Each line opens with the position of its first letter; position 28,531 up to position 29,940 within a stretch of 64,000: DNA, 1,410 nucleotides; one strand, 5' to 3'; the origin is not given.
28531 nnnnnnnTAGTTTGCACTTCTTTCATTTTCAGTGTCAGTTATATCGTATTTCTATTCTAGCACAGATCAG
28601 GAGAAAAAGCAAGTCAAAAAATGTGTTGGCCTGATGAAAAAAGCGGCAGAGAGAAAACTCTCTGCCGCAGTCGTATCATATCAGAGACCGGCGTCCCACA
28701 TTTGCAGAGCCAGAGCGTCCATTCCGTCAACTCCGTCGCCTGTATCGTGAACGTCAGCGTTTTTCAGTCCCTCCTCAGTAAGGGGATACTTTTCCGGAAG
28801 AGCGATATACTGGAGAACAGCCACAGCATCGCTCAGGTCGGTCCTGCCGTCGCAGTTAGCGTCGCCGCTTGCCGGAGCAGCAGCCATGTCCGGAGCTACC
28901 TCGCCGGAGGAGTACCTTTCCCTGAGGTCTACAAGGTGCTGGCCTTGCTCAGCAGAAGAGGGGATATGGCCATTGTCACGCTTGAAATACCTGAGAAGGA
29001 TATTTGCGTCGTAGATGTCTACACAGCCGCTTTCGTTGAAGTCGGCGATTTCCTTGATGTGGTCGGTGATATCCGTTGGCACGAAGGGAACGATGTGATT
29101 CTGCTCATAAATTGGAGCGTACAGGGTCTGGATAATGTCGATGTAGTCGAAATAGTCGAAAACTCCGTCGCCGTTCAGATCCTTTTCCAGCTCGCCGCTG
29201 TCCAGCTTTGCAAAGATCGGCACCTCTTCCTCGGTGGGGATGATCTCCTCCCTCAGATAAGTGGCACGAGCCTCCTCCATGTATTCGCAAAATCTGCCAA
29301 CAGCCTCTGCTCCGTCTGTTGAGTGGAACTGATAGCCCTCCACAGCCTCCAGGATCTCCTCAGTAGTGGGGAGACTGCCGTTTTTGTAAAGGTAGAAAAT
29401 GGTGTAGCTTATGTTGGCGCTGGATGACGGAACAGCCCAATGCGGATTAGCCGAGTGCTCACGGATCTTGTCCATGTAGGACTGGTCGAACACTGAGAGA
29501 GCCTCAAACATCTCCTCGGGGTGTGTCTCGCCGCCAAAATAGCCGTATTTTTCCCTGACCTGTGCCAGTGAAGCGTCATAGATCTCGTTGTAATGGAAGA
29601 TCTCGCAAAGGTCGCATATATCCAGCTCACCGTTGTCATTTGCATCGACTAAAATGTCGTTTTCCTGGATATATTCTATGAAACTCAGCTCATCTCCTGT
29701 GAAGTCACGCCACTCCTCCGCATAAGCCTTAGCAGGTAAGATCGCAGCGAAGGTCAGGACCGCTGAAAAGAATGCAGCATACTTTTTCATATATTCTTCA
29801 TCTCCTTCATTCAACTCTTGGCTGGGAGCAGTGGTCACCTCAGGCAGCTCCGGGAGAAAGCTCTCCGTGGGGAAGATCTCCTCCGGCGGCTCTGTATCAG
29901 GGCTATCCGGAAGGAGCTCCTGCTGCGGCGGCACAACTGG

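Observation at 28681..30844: Second ECF sigma paired with an anti-sigma-like protein whose ectodomain is built from dockerin/EF-hand repeats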

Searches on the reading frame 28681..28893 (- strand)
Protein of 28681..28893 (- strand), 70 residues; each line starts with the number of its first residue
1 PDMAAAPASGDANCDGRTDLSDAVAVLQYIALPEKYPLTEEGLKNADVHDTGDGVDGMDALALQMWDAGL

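Call 64: search_solved_structures(query=window:28681-28893:-, max_evalue=0.01, show_alignments=2)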
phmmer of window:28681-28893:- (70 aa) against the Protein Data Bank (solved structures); distinct sequences matched with E-value up to 0.01: 3.
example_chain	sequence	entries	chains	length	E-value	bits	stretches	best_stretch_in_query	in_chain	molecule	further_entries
5m2o_B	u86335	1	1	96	7.4e-14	54.9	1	8-70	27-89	Group I Dockerin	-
5m2s_B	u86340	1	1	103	2.5e-10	43.7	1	9-66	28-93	Doc8: Type I dockerin repeat domain from family 9 glycoside hydrolase WP_009982745[Ruminoc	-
5n5p_B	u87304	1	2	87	5.4e-06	30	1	3-57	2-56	Putative cellulosomal scaffoldin protein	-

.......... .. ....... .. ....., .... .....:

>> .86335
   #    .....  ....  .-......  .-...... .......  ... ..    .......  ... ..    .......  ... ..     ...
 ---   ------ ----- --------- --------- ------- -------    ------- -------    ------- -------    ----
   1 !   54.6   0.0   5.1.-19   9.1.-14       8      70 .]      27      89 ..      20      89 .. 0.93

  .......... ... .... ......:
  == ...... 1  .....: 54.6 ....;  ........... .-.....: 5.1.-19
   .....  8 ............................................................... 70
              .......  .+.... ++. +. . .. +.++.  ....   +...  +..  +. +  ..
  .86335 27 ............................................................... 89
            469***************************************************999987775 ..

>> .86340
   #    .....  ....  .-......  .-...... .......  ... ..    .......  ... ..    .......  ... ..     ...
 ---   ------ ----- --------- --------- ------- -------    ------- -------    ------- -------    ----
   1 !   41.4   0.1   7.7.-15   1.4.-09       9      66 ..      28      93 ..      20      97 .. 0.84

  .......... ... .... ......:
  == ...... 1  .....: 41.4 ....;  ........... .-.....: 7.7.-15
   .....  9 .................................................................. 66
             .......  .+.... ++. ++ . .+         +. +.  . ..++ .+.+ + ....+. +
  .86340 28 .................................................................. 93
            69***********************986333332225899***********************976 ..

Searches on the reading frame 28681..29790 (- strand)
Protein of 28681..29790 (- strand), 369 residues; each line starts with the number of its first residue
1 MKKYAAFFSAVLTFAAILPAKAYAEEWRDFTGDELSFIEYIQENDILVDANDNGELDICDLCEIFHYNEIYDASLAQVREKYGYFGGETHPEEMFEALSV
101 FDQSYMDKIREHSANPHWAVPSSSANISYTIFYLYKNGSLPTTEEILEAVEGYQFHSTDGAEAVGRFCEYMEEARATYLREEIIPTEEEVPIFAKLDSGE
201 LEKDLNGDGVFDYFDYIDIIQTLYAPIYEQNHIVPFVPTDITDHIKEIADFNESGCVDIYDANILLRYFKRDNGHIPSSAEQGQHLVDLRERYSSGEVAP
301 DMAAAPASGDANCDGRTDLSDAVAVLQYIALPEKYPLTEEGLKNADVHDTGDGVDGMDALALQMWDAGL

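Call 57: predict_structure(alignment_id=A4)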
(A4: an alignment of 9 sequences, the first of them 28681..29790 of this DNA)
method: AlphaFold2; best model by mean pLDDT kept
length: 369 residues; sequences in the alignment: 9
mean_pLDDT: 77.8   pTM: 0.63
mean pLDDT of the five models: 77.8, 74.1, 73.7, 72.6, 72.2
residues with pLDDT >= 90: 86; 70-90: 194; 50-70: 50; < 50: 39
segments of 3 or more residues with pLDDT < 50: 1-24, 115-118, 295-304
pLDDT, mean of each block of 10 residues (from residue 1): 39 35 66 86 78 83 85 80 66 70 69 53 75 88 92 73 87 89 91 95 89 92 79 71 91 92 93 81 82 54 60 86 90 89 80 78 70
secondary structure, 60 per line:
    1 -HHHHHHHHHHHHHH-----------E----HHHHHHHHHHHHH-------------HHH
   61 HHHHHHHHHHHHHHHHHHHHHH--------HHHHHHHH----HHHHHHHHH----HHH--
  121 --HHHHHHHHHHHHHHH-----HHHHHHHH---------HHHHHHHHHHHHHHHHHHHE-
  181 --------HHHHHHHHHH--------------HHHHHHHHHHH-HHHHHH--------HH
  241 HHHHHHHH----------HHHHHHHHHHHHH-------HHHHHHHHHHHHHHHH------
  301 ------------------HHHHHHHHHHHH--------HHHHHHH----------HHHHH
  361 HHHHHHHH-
elements in order: H2-15 H32-44 H58-82 H91-98 H103-111 H123-137 H143-150 H160-178 H189-198 H213-223 H225-230 H239-248 H259-271 H279-294 H319-330 H339-345 H356-368

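Call 60: fold_search(model_id=the predicted structure, library=pdb)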
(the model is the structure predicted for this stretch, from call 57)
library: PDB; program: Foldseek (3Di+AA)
matches with E <= 10: 113; with E <= 0.001: 0
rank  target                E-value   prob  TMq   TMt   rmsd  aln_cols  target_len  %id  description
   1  5m2o_B                1.5e-02  1.00  0.16  0.76   1.6        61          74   51  R. flavefaciens' third ScaB cohesin in complex with a group 1 dockerin (released 2017-07-05)
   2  5m2s_B                2.5e-02  1.00  0.14  0.62   2.0        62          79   40  R. flavefaciens' third ScaB cohesin in complex with a group 1 dockerin (released 2017-07-05)
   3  5n5p_B                5.2e-01  1.00  0.13  0.51   4.8        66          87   29  Crystal structure of Ruminococcus flavefaciens' type III complex containing the fifth cohesin from scaffoldin B and th (released 2018-02-28)
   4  2z7h_A                5.7e-01  0.09  0.12  0.14  23.1       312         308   12  S. cerevisiae geranylgeranyl pyrophosphate synthase in complex with inhibitor BPH-210 (released 2008-05-06)
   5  7s0m_A                8.6e-01  0.06  0.11  0.12  22.0       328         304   13  Crystal structure of Penicillium verruculosum copalyl diphosphate synthase (PvCPS) alpha prenyltransferase domain vari (released 2021-10-13)
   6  5bz2                  1.2e+00  0.06  0.12  0.12  26.9       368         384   10  CRYSTAL STRUCTURE OF THE SODIUM PROTON ANTIPORTER NAPA IN INWARD-FACING CONFORMATION (released 2016-01-20)
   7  8h2m                  1.2e+00  0.05  0.14  0.09  25.9       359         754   11  gp96 RNA polymerase from P23-45 phage (crystal 1) (released 2023-10-11)
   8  4i2y_B                1.6e+00  0.08  0.10  0.10  17.2       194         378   13  Crystal Structure of the genetically encoded calcium indicator RGECO1 (released 2013-07-24)
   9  4fl4_J                1.7e+00  0.77  0.13  0.59   4.4        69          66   25  Scaffoldin conformation and dynamics revealed by a ternary complex from the Clostridium thermocellum cellulosome (released 2012-06-27)
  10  4fl4_D                1.7e+00  0.77  0.14  0.62   4.3        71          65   24  Scaffoldin conformation and dynamics revealed by a ternary complex from the Clostridium thermocellum cellulosome (released 2012-06-27)
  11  4i2y_A                1.7e+00  0.09  0.10  0.10  17.6       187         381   13  Crystal Structure of the genetically encoded calcium indicator RGECO1 (released 2013-07-24)
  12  6kgc_B                1.9e+00  0.93  0.13  0.66   2.2        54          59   31  Crystal structure of CaDoc0917(R49D)-CaCohA2 complex at pH 5.4 (released 2020-07-08)
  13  9oa1_Z                2.0e+00  0.03  0.08  0.11  25.6       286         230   10  Ecoli DnaB helicase and Phage Lambda loader P with ADP-Mg in a 6:5 stoichiometry ratio. (released 2025-07-16)
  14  4fl4_G                2.1e+00  0.72  0.14  0.63   6.1        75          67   24  Scaffoldin conformation and dynamics revealed by a ternary complex from the Clostridium thermocellum cellulosome (released 2012-06-27)
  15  8fnc_8                2.2e+00  0.03  0.12  0.10  19.6       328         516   12  Cryo-EM structure of RNase-treated RESC-C in trypanosomal RNA editing (released 2023-07-19)
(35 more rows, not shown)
